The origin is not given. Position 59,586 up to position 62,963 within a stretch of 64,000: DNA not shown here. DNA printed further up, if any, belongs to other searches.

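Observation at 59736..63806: Two adjacent giant secreted proteins upstream of the pilus genes share a conserved C-terminal domain ending .................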

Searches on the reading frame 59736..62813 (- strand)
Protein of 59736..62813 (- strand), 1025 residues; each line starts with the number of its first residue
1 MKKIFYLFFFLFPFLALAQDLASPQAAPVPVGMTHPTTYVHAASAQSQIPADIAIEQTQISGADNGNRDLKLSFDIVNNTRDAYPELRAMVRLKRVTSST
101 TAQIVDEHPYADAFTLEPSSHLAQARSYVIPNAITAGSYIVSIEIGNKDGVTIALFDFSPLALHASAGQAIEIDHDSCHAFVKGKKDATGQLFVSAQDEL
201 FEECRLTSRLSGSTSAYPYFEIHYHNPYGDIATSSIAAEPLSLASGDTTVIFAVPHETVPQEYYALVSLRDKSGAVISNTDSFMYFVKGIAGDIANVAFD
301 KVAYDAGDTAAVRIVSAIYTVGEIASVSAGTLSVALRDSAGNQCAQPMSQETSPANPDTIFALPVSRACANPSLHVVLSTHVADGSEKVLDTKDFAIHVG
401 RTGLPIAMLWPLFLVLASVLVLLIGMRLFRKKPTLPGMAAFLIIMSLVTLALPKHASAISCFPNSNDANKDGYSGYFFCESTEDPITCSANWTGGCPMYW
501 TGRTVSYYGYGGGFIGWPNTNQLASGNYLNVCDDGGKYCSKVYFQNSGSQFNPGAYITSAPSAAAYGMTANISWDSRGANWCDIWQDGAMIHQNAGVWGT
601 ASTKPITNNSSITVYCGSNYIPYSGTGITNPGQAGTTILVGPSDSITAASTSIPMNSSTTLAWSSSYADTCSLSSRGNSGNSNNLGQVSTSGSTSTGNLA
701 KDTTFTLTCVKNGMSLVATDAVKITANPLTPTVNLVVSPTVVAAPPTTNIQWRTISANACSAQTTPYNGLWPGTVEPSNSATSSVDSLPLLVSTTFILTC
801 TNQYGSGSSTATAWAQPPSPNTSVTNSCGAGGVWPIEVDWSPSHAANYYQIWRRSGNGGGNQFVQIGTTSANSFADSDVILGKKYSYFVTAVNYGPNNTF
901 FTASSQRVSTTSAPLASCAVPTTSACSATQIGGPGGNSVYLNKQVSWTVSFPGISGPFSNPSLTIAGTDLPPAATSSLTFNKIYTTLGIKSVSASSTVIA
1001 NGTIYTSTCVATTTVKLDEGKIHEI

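Call 5: search_protein_families(library=pfam, proteins=[window:59739-62813:-], max_evalue=1)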
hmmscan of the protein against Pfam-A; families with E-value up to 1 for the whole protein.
window:59739-62813:- (1025 aa): 1 family
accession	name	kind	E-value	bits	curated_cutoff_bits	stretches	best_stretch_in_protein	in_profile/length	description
PF07291.16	MauE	-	0.088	13.6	27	1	381-451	16-86/128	Methylamine utilisation protein MauE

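Call 9: search_protein_families(library=ncbifam, proteins=[window:59739-62813:-], max_evalue=0.01)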
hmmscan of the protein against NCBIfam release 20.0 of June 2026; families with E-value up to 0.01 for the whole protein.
window:59739-62813:- (1025 aa): 0 families

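Call 13: find_encoding_contigs(protein=window:59736-62813:-, flank=10000, max_places=6)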
Protein window:59736-62813:- (1025 aa): 1 contig read that carries it; 1 place shown.
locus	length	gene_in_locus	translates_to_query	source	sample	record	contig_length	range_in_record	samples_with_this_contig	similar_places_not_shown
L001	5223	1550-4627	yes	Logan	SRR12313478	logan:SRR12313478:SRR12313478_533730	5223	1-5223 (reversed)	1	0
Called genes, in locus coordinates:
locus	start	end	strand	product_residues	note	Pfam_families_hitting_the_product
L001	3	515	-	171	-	?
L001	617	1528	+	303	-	-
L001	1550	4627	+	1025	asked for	-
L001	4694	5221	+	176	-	?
